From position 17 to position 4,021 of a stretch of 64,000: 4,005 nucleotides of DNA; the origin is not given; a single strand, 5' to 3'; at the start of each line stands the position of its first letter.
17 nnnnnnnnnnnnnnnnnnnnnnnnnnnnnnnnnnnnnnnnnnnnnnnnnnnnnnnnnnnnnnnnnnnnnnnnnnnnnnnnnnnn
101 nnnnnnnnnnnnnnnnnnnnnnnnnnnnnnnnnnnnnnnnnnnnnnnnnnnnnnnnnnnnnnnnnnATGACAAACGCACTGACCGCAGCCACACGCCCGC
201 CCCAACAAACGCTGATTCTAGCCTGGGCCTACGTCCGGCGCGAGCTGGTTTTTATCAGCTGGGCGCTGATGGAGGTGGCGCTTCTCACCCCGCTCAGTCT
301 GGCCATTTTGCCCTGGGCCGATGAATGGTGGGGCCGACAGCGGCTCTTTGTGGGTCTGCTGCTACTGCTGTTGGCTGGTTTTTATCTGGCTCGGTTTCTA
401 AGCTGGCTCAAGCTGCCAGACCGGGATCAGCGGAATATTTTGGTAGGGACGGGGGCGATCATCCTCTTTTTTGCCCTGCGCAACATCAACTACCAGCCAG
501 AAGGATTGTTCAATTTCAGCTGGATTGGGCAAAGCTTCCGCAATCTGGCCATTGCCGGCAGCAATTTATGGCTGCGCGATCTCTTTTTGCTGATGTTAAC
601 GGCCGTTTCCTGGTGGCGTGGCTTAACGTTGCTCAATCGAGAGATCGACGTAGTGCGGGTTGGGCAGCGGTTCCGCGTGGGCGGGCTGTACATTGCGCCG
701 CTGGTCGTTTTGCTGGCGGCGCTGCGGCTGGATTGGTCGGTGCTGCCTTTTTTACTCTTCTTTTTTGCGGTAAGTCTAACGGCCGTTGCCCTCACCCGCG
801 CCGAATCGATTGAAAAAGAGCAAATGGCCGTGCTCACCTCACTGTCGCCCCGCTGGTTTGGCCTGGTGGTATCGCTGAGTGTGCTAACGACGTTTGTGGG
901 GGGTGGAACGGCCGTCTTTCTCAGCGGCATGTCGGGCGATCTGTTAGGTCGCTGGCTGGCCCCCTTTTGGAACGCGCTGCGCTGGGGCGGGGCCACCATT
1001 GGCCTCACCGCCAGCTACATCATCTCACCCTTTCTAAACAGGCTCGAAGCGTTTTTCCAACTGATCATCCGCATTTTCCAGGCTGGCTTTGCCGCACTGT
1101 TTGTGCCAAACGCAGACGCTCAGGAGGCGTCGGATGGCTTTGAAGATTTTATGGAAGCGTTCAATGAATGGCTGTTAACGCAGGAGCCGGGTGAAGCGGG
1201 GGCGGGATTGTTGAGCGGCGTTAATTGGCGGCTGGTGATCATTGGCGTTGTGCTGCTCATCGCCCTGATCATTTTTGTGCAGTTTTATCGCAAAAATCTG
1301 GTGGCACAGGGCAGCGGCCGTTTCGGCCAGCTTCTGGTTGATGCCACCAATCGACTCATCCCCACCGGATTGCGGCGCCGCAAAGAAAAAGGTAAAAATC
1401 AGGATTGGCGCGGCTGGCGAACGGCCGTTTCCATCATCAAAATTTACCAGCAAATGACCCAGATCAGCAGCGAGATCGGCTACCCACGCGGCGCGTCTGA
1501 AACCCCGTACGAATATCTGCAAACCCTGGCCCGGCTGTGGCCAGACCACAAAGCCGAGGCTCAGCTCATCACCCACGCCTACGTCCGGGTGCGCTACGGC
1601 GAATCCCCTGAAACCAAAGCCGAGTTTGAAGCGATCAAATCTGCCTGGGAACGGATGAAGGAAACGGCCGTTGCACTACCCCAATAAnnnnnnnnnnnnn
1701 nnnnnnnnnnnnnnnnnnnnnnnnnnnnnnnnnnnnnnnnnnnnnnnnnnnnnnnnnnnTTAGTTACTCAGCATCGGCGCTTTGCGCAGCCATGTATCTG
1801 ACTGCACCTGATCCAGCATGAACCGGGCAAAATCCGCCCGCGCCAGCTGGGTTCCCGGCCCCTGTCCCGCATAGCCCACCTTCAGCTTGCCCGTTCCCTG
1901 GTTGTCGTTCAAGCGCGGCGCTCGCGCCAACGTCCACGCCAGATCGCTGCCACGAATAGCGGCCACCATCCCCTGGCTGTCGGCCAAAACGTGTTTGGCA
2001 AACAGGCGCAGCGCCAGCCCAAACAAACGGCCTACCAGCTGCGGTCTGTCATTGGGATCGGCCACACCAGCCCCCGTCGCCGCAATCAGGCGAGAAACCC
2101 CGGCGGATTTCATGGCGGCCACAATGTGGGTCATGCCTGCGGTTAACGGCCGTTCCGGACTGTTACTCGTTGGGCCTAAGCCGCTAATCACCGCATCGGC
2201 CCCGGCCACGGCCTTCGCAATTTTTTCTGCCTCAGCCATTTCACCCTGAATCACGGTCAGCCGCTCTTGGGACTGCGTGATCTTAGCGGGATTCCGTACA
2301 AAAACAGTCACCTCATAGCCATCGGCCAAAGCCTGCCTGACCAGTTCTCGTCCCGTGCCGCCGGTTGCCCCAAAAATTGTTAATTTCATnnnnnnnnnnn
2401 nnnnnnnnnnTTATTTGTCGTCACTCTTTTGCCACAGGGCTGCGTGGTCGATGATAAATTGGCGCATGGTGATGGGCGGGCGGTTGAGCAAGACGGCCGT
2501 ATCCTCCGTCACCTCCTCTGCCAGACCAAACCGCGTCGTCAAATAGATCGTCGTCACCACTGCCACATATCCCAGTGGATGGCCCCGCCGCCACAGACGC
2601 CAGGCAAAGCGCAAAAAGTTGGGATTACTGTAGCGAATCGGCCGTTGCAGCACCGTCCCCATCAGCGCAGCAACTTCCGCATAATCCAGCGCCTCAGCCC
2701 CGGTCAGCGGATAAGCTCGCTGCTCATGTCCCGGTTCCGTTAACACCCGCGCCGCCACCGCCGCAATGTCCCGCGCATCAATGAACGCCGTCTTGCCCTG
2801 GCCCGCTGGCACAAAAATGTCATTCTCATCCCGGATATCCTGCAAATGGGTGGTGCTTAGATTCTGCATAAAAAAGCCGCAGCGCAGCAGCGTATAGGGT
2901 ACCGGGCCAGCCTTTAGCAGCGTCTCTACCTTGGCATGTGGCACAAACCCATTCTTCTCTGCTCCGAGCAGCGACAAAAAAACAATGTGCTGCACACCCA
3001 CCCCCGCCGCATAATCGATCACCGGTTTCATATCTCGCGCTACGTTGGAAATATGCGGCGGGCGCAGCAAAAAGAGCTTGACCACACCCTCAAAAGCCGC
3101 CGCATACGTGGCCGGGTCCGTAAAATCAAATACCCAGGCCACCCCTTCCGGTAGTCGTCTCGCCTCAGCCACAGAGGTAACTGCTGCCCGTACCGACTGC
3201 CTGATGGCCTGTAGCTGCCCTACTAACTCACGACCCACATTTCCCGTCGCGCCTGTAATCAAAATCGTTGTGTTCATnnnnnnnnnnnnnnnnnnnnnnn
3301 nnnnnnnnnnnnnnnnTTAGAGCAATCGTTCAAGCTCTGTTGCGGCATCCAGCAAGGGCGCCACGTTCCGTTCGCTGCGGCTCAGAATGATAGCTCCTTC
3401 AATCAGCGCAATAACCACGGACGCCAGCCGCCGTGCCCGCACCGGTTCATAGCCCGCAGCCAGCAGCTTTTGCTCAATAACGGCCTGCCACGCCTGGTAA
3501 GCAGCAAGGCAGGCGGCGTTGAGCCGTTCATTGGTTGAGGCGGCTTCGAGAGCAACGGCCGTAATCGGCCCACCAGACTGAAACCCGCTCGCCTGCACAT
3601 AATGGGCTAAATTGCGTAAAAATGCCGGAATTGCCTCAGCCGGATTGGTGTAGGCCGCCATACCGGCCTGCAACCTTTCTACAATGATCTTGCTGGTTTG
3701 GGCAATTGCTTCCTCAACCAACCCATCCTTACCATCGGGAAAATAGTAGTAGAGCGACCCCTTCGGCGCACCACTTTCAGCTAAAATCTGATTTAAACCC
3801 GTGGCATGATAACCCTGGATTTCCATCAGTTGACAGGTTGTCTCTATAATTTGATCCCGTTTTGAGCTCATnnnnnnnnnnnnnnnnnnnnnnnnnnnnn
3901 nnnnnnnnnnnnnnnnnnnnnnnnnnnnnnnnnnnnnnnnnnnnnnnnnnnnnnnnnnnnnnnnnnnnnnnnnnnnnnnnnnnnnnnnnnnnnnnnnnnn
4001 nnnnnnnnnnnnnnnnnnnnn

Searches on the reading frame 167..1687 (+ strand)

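Call 7: search_protein_families(library=pfam, proteins=[window:167-1687:+], max_evalue=0.001)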
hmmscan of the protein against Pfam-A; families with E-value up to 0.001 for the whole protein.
window:167-1687:+ (506 aa): 1 family
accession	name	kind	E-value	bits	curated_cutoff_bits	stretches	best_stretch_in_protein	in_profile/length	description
PF13559.11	DUF4129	-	2.7e-15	56.6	24.8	1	426-495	1-69/69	Domain of unknown function (DUF4129)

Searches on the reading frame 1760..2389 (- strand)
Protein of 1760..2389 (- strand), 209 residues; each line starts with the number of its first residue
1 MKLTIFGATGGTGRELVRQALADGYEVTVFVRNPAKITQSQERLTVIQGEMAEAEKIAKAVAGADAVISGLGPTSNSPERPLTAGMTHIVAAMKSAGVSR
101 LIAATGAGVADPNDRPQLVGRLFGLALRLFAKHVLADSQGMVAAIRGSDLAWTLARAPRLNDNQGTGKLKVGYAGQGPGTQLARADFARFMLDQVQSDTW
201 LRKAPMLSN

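Call 7: search_protein_families(library=pfam, proteins=[window:1760-2389:-], max_evalue=0.001)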
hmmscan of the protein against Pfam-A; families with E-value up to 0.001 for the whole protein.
window:1760-2389:- (209 aa): 4 families
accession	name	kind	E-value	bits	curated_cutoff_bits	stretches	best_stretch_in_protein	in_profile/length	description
PF13460.12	NAD_binding_10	-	6.5e-43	147.2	27.2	1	7-197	1-183/184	NAD(P)H-binding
PF05368.20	NmrA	-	1.5e-15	58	27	1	2-102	4-103/298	NmrA-like family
PF01370.27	Epimerase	-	6.2e-09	36.1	20.9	1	4-115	2-124/240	NAD dependent epimerase/dehydratase family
PF00106.31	adh_short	-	0.00041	20.3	26.6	1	5-66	5-73/195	short chain dehydrogenase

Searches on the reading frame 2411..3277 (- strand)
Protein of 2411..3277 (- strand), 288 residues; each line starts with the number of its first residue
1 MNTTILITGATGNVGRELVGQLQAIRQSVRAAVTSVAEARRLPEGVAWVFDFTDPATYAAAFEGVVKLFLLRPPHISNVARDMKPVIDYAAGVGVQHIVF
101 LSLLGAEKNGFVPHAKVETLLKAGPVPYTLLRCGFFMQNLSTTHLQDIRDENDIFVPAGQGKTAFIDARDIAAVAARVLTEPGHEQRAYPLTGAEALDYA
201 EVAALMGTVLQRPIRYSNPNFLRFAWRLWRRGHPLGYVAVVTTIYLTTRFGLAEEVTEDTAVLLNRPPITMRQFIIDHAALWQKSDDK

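Call 7: search_protein_families(library=pfam, proteins=[window:2411-3277:-], max_evalue=0.001)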
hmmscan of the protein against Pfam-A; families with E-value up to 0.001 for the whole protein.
window:2411-3277:- (288 aa): 2 families
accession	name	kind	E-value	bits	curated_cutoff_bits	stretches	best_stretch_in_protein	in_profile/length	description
PF05368.20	NmrA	-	1.3e-18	68.1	27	1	1-217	1-241/298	NmrA-like family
PF13460.12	NAD_binding_10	-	2.8e-13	50.6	27.2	1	9-182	1-184/184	NAD(P)H-binding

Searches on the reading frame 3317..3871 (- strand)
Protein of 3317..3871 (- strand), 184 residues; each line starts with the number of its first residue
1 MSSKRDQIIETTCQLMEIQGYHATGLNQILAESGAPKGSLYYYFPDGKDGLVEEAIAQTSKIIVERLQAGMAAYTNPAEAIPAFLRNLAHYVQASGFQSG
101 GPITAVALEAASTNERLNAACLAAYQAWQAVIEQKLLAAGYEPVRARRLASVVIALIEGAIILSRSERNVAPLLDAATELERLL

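Call 7: search_protein_families(library=pfam, proteins=[window:3317-3871:-], max_evalue=0.001)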
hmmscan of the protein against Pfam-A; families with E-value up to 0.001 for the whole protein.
window:3317-3871:- (184 aa): 3 families
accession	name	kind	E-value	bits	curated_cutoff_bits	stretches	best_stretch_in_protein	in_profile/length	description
PF21993.1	TetR_C_13_2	-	3e-33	114.6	27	1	77-178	1-102/103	Transcriptional regulator LmrA/YxaF-like, C-terminal domain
PF00440.29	TetR_N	-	3.8e-12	46.2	24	1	8-55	1-47/47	Bacterial regulatory proteins, tetR family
PF16925.10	TetR_C_13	-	2.2e-08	34.9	27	1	79-177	3-106/109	Tetracyclin repressor-like, C-terminal domain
